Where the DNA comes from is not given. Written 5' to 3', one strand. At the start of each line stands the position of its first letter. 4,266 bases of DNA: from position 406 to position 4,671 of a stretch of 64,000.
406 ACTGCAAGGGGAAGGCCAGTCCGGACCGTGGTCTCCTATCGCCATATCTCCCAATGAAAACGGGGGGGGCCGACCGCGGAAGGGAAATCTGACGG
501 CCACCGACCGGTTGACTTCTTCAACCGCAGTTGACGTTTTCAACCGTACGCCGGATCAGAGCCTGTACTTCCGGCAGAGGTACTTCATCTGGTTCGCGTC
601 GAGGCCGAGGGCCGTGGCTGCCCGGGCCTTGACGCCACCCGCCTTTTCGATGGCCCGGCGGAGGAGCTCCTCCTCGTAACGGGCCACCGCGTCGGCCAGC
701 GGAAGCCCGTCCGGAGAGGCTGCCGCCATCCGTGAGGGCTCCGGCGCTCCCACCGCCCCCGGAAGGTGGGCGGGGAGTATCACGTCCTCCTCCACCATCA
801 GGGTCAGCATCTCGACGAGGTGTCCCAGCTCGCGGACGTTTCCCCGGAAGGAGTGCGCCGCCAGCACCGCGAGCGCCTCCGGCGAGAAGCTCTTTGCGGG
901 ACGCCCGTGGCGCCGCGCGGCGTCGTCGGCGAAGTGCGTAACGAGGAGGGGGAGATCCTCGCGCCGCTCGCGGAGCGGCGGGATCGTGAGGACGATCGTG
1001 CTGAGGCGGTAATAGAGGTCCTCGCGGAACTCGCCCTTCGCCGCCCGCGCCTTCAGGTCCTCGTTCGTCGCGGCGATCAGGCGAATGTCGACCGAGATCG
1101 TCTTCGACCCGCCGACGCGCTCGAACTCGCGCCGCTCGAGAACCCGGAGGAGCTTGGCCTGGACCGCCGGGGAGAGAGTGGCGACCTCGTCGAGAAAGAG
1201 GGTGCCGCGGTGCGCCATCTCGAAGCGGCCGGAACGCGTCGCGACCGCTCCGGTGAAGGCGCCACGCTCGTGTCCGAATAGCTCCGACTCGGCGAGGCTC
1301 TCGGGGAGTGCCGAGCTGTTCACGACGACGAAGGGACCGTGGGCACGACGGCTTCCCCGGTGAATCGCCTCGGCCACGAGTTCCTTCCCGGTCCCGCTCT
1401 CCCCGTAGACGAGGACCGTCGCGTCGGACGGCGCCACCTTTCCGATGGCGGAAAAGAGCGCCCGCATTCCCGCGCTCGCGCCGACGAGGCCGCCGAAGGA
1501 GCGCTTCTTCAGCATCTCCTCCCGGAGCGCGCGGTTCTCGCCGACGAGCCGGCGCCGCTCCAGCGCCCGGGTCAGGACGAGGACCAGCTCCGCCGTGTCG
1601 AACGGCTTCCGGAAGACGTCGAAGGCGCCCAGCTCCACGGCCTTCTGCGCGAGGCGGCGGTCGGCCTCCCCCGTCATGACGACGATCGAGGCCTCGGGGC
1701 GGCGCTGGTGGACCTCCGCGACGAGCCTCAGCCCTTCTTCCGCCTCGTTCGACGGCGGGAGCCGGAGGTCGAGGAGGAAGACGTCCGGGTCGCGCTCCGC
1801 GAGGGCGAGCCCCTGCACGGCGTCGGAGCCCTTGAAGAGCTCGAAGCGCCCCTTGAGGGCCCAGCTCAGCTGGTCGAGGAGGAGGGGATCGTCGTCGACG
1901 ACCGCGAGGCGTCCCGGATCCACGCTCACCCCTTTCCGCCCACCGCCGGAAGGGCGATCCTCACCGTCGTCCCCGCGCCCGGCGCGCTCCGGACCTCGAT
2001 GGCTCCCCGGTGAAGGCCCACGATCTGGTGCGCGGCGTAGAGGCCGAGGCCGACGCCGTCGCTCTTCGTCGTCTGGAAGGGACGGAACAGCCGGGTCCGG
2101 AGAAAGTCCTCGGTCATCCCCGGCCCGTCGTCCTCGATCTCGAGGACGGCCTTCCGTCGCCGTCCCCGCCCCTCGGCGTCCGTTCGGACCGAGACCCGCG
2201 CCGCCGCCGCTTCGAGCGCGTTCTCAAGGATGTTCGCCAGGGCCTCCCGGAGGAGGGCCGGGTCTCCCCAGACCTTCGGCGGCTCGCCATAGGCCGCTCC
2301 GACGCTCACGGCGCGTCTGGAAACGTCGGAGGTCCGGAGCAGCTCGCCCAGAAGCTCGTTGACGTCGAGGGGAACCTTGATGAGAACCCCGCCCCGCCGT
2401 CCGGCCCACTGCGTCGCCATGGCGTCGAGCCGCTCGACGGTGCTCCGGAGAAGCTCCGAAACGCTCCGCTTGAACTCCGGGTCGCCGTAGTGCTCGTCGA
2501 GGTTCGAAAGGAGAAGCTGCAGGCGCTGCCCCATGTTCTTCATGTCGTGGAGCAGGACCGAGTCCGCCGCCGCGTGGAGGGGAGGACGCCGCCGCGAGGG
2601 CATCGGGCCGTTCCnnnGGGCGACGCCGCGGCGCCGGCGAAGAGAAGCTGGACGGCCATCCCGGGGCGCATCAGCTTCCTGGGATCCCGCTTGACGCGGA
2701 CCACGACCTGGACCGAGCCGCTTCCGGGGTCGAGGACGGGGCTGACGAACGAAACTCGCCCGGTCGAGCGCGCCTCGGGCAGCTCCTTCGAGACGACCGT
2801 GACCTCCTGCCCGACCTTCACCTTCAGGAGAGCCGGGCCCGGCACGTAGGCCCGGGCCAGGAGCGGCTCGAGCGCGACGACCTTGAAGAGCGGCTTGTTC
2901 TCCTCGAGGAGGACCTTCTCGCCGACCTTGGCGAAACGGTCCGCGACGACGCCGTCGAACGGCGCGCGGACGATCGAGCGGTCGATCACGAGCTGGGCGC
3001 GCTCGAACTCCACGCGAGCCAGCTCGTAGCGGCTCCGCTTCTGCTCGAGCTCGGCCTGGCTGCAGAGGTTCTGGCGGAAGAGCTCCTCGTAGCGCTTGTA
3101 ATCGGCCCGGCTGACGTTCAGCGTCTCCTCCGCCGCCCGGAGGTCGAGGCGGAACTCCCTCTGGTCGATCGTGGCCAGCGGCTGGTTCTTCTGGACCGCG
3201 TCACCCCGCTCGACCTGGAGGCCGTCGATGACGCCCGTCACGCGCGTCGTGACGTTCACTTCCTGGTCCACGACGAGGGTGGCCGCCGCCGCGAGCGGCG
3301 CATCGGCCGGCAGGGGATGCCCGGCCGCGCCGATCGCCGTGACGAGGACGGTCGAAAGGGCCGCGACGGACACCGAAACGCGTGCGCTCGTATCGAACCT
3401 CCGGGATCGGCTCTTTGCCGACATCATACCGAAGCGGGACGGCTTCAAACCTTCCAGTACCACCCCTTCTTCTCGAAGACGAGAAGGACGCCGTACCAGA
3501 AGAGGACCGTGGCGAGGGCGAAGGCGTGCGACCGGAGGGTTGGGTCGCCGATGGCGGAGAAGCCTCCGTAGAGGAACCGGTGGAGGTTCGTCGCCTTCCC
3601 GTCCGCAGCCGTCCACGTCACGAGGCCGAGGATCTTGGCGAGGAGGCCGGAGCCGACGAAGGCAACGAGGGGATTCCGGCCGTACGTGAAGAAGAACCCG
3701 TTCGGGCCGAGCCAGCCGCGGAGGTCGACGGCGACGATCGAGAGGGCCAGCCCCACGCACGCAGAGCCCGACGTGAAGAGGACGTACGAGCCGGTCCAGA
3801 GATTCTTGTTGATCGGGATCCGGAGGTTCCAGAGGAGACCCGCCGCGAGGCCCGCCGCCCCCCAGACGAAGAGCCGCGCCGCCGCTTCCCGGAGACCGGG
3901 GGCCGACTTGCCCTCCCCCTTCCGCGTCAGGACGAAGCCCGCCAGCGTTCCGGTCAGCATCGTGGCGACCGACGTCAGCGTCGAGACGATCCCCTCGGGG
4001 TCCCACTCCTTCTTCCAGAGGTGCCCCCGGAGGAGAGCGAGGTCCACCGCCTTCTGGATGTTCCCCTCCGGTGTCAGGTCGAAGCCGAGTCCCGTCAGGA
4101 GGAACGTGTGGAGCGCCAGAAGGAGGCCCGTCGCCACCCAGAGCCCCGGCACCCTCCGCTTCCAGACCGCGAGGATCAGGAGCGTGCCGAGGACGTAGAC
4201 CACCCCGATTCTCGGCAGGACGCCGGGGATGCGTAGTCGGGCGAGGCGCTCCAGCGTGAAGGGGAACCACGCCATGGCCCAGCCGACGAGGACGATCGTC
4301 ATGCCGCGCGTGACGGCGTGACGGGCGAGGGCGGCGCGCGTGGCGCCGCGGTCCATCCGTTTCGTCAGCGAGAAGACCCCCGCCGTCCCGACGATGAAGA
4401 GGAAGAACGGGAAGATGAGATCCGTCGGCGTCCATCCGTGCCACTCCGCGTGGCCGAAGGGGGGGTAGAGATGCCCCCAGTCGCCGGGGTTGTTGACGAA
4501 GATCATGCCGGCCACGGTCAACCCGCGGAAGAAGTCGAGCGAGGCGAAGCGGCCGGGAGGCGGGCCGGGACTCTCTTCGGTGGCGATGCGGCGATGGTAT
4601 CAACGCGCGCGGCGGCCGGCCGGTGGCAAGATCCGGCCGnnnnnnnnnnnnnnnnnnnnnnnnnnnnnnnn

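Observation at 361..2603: Self-contained sigma54 circuit: HK/NtrC-like pair, two tandem palindromic UAS, strong -24/-12 promoter, AGGAGG RBS, repeat-protein gene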

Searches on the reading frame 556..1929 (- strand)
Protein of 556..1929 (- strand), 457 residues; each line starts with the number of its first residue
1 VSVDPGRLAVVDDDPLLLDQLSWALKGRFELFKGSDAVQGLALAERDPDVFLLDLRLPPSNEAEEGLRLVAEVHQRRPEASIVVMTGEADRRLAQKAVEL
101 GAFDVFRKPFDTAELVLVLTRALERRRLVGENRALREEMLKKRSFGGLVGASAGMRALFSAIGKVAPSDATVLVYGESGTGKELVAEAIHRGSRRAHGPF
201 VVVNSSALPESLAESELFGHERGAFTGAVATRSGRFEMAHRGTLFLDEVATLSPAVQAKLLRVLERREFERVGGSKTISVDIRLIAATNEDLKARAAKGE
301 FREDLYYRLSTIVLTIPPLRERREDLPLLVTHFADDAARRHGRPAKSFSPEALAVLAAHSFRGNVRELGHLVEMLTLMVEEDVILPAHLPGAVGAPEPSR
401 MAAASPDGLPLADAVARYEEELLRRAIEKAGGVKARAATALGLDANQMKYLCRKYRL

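Call 6: search_protein_families(library=pfam, proteins=[window:556-1929:-], max_evalue=0.01)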
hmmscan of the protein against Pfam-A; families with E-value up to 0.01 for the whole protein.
window:556-1929:- (457 aa): 10 families
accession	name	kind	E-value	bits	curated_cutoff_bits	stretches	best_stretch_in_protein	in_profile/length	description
PF00158.32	Sigma54_activat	-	1.4e-68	230.3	20.2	1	148-314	1-167/168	Sigma-54 interaction domain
PF14532.12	Sigma54_activ_2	-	4.2e-22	79.3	25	1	149-319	1-138/138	Sigma-54 interaction domain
PF25601.1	AAA_lid_14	-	5.8e-22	77.7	27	1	320-401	1-82/87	AAA+ ATPase lid domain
PF00072.30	Response_reg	-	1.3e-16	61.2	30.2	1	9-117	2-108/111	Response regulator receiver domain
PF07728.20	AAA_5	-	5.9e-10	39.7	22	1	172-290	2-123/139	AAA domain (dynein-related subfamily)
PF01078.27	Mg_chelatase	-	4.4e-06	26.7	20.3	1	227-289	93-157/207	Magnesium chelatase, subunit ChlI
PF07724.20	AAA_2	-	3e-05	24.5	27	1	171-294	5-129/166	AAA domain (Cdc48 subfamily)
PF02954.25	HTH_8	-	3.5e-05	23.9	22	1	417-450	4-37/42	Bacterial regulatory protein, Fis family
PF00004.35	AAA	-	5.1e-05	24.2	21.2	1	172-290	1-110/131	ATPase family associated with various cellular activities (AAA)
PF13191.12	AAA_16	-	0.00089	20.2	32.6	1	155-293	9-104/167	AAA ATPase domain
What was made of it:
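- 556..1929 (-): NtrC-type enhancer-binding response regulator, 457 aa: receiver domain, AAA+ sigma-54 interaction domain with GAFTGA, and a Fis-type HTH. Pfam, call 6.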

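Call 7: search_protein_families(library=ncbifam, proteins=[window:556-1929:-], max_evalue=0.01)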
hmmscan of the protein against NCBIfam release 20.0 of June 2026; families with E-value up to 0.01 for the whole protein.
window:556-1929:- (457 aa): 78 families (the best 25 are shown)
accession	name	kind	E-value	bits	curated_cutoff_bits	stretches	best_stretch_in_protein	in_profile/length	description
TIGR02915.1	PEP_resp_reg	equivalog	8.5e-124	413.8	502.6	1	9-456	2-443/445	PEP-CTERM-box response regulator transcription factor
NF008469.0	PRK11361.1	equivalog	1.3e-121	406.6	714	1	8-455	7-454/461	acetoacetate metabolism transcriptional regulator AtoC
TIGR01818.1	ntrC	equivalog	8.7e-114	380.8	558.6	1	10-400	3-388/463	nitrogen regulation protein NR(I)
TIGR01817.1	nifA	equivalog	1.1e-107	361.1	528.85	2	134-392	184-441/534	nif-specific transcriptional activator NifA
NF008176.1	PRK10923.1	equivalog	2.4e-97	326.4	620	1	6-407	4-400/469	nitrogen regulation protein NR(I)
NF051870.1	NAssimRespRegNtrX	equivalog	5.8e-96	322.1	600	1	35-446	32-441/452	nitrogen assimilation response regulator NtrX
NF003451.0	PRK05022.1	equivalog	1.9e-95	320.6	476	1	122-455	167-508/512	nitric oxide reductase transcriptional regulator NorR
NF007689.0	PRK10365.1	equivalog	2e-94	316.9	760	1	43-444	45-431/441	sigma-54-dependent response regulator transcription factor ZraR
NF038308.1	RNA_repair_RtcR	equivalog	1.2e-91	308.2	650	1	93-449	125-505/530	RNA repair transcriptional activator RtcR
NF041552.1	TF_PrdR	equivalog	1.4e-89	301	795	1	140-455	261-576/577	sigma-54 dependent transcriptional regulator PrdR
TIGR02974.1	phageshock_pspF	equivalog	1.5e-87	294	443.55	2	148-379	1-233/336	phage shock protein operon transcriptional activator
NF011695.0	PRK15115.1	equivalog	1.8e-85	287.3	763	1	2-443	3-424/445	two-component system response regulator GlrR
NF041946.1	LuxO_transreg_Vib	equivalog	1.5e-84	284.5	800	1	34-397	29-384/463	quorum-sensing sigma-54 dependent transcriptional regulator LuxO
NF011958.0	PRK15429.1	equivalog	1e-83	282.2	830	1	125-435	357-661/692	formate hydrogenlyase transcriptional activator FlhA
NF050807.1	TransRegFlbDCaul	equivalog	5.2e-82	276.1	750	1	69-449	60-432/454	sigma-54-dependent transcriptional regulator FlbD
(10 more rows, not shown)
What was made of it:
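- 556..1929 (-): The best NCBIfam match is PrsR (TIGR02915) at 413.8 bits, below its 502.6 cut-off (call 7).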

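Call 8: find_encoding_contigs(protein=window:556-1929:-, flank=10000, max_places=6)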
Protein window:556-1929:- (457 aa): no gene with exactly this product is on record in the collection.
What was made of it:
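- Tried and rejected: Exact-sequence look-up of the window's activator: found nothing (call 8), so the source contig could not be extended.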

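Call 59: search_protein_families(library=padloc, proteins=[window:556-1929:-], max_evalue=0.001)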
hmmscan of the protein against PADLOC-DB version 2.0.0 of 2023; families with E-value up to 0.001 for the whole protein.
window:556-1929:- (457 aa): 4 families
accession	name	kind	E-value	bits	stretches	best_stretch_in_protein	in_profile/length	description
PDLC01995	RtcR_PspF2--CARF_AAA_HTH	-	1.6e-107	358.6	1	107-455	134-478/481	-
PDLC01994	RtcR_PspF1--CARF_AAA_HTH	-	2.5e-52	176.5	1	151-451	163-464/468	-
PDLC01993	RtcR--CARF_AAA_HTH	-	4.1e-49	165.4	1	147-383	181-426/523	-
PDLC00405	SduA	-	3e-05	21.7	1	8-102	10-112/323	DUF4263 domain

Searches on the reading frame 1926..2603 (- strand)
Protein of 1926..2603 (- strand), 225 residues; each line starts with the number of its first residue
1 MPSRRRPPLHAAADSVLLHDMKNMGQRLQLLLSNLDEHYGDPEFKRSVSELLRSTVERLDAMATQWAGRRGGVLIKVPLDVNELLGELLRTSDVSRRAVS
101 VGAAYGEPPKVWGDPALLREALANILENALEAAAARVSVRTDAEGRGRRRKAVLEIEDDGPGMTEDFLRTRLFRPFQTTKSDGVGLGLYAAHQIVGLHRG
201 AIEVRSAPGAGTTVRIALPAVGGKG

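Call 6: search_protein_families(library=pfam, proteins=[window:1926-2603:-], max_evalue=0.01)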
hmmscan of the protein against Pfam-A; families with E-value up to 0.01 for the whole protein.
window:1926-2603:- (225 aa): 3 families
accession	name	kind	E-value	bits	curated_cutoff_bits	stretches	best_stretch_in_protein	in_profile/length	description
PF02518.31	HATPase_c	-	5.9e-23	81.9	26.4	1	113-220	1-109/111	Histidine kinase-, DNA gyrase B-, and HSP90-like ATPase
PF13589.12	HATPase_c_3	-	1.3e-06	28.9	25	1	119-174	4-55/137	Histidine kinase-, DNA gyrase B-, and HSP90-like ATPase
PF10686.14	YAcAr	-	0.0052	17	28.2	0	59-82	41-64/66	YspA, cpYpsA-related SLOG family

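Call 7: search_protein_families(library=ncbifam, proteins=[window:1926-2603:-], max_evalue=0.01)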
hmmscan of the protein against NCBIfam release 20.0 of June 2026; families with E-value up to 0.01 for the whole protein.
window:1926-2603:- (225 aa): 81 families (the best 25 are shown)
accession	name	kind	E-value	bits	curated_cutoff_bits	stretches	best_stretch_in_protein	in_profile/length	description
TIGR02916.1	PEP_his_kin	equivalog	6.6e-42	143.9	300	1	17-219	482-679/679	XrtA/PEP-CTERM system histidine kinase PrsK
NF008468.0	PRK11360.1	equivalog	4.6e-30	104.5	646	1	77-220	463-608/616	two-component system sensor histidine kinase AtoS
NF010411.0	PRK13837.1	equivalog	3.2e-23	81.7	647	1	75-220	516-675/828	two-component system VirA-like sensor kinase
NF052574.1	HisKinEspCMyxo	equivalog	1.4e-21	76.4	1200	1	77-221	489-638/785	serine histidine kinase EspC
NF007688.0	PRK10364.1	equivalog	1.3e-19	70.3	479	1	79-220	310-451/460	two-component system sensor histidine kinase ZraS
NF038348.1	T2SS_HK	subfamily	8.4e-18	64.1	450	1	101-219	455-572/574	histidine kinase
NF008312.0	PRK11100.1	equivalog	1.8e-17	63.4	356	1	76-220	326-474/477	two-component system sensor histidine kinase CreC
NF007004.0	PRK09467.1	equivalog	1e-16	60.8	415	1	79-220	297-436/440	two-component system sensor histidine kinase EnvZ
NF045900.1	HisKinCpxALeg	equivalog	4e-16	58.8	800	1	40-219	264-450/451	two-component system sensor histidine kinase CpxA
NF046026.1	HisKinCckACaul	equivalog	7.4e-16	57.4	1000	1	18-220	310-532/678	cell cycle histidine kinase CckA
NF053867.1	SprKinKinDBac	equivalog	1e-14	53.9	775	1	118-220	398-497/500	sporulation kinase KinD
NF040750.1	tetrathio_HK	equivalog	2e-14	53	750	1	98-207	437-541/555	tetrathionate respiration histidine kinase TtrS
NF007007.0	PRK09470.1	equivalog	5.9e-14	51.8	486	1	79-220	314-459/463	envelope stress sensor histidine kinase CpxA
TIGR02938.1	nifL_nitrog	equivalog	1.1e-13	50.5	242.45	1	40-218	309-492/494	nitrogen fixation negative regulator NifL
NF052573.1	HisKinEspAMyxo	equivalog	1.4e-13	49.8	1400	1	123-221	517-612/755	serine histidine kinase EspA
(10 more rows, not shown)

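Call 59: search_protein_families(library=padloc, proteins=[window:1926-2603:-], max_evalue=0.001)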
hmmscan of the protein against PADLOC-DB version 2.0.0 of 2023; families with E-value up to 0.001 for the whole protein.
window:1926-2603:- (225 aa): 0 families

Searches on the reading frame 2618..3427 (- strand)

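Call 6: search_protein_families(library=pfam, proteins=[window:2618-3427:-], max_evalue=0.01)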
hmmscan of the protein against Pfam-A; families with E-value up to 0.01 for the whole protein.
seq(270 aa): 3 families
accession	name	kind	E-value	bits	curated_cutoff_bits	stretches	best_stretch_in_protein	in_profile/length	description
PF16576.10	HlyD_D23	-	2.9e-22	79.4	30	1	55-258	18-213/214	Barrel-sandwich domain of CusB or HlyD membrane-fusion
PF13437.12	HlyD_3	-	8.9e-19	68.6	22.2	1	153-252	2-102/106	HlyD family secretion protein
PF00364.28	Biotin_lipoyl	-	3.6e-05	23.9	22.1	0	56-87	42-73/73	Biotin-requiring enzyme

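Call 7: search_protein_families(library=ncbifam, proteins=[window:2618-3427:-], max_evalue=0.01)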
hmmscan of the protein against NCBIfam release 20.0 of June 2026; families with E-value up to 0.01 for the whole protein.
seq(270 aa): 19 families
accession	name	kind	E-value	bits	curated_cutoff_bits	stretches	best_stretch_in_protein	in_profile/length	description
TIGR01730.1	RND_mfp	subfamily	2.3e-44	151.7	94.9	1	46-261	16-242/322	efflux RND transporter periplasmic adaptor subunit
TIGR00999.1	8a0102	subfamily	6.2e-24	84.5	319.3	1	75-268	1-206/271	CzcB/NccB family metal efflux transporter periplasmic adaptor subunit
NF002939.0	PRK03598.1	equivalog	1.2e-21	77.2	393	2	55-149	43-139/332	secretion protein HlyD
TIGR00998.1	8a0101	subfamily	1.3e-16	60.5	390.8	2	119-228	174-281/334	EmrA/EmrK family multidrug efflux transporter periplasmic adaptor subunit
NF007785.0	PRK10476.1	equivalog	3e-13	49.3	376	2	3-111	3-103/347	multidrug transporter subunit MdtN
NF008589.1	PRK11556.1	equivalog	6.9e-12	45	391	1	44-189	72-231/392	MdtA/MuxA family multidrug efflux RND transporter periplasmic adaptor subunit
TIGR02971.1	heterocyst_DevB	subfamily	2.4e-11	43.6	129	2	99-231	147-281/327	ABC exporter membrane fusion protein, DevB family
NF045680.1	DiMtlExpIhpB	equivalog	5.5e-10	38.7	450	1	153-259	140-242/326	divalent metal ion exporter adaptor subunit IhpB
NF011715.0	PRK15136.1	equivalog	2.1e-09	36.5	563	1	97-225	168-289/390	multidrug efflux MFS transporter periplasmic adaptor subunit EmrA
TIGR01843.1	type_I_hlyD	subfamily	2.6e-09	36.6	208.65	2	104-213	226-333/422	HlyD family type I secretion periplasmic adaptor subunit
NF008606.0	PRK11578.1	equivalog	1.6e-08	34.1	342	1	54-129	59-148/371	macrolide transporter subunit MacA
NF007850.1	PRK10559.1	equivalog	5.3e-08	32.3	400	1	41-208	26-203/303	p-hydroxybenzoic acid efflux pump subunit AaeA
NF000272.2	OqxA_adapt_sub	exception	7.1e-08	31.8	835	1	56-162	67-180/391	multidrug efflux RND transporter periplasmic adaptor subunit OqxA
NF033834.1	RND_adapt_MexA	exception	1.4e-07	31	750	1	58-260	65-279/373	multidrug efflux RND transporter periplasmic adaptor subunit MexA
NF007132.1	PRK09578.1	equivalog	1.3e-06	27.4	512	1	56-190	65-213/396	MexX/AxyX family multidrug efflux RND transporter periplasmic adaptor subunit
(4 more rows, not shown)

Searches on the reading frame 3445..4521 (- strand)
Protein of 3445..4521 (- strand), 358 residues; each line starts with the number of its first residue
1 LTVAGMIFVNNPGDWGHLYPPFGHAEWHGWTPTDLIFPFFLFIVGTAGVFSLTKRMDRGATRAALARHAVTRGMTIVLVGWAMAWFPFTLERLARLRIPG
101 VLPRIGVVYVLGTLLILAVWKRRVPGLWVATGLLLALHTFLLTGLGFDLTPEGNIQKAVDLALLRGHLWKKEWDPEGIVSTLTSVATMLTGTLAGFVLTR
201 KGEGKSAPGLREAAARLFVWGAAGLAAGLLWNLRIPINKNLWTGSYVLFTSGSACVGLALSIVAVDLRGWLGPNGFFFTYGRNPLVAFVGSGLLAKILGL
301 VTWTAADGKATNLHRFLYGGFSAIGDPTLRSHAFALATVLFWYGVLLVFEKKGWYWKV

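Call 25: search_protein_families(library=pfam, proteins=[window:3445-4521:-], max_evalue=0.01)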
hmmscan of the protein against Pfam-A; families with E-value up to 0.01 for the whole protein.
window:3445-4521:- (358 aa): 2 families
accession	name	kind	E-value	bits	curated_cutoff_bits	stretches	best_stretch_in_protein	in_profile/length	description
PF06197.19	DUF998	-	0.0029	17.7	30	1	109-256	47-176/184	Protein of unknown function (DUF998)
PF16401.11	DUF5009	-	0.0086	15.9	25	0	25-61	46-82/260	Domain of unknown function (DUF5009)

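Call 26: search_protein_families(library=ncbifam, proteins=[window:3445-4521:-], max_evalue=0.01)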
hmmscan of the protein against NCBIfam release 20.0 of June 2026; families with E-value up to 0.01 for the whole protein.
window:3445-4521:- (358 aa): 1 family
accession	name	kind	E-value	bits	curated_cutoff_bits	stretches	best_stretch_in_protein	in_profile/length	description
NF046061.1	NagX_SO_3504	equivalog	8.8e-36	123.8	480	1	22-294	44-319/369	transmembrane glucosamine N-acetyltransferase NagX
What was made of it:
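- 3445..4521 (-): NagX-like polytopic membrane protein, 358 aa, upstream in the same orientation. It is not part of the conserved core. Call 26 (NF046061, 123.8 bits, below its 480 cut-off).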
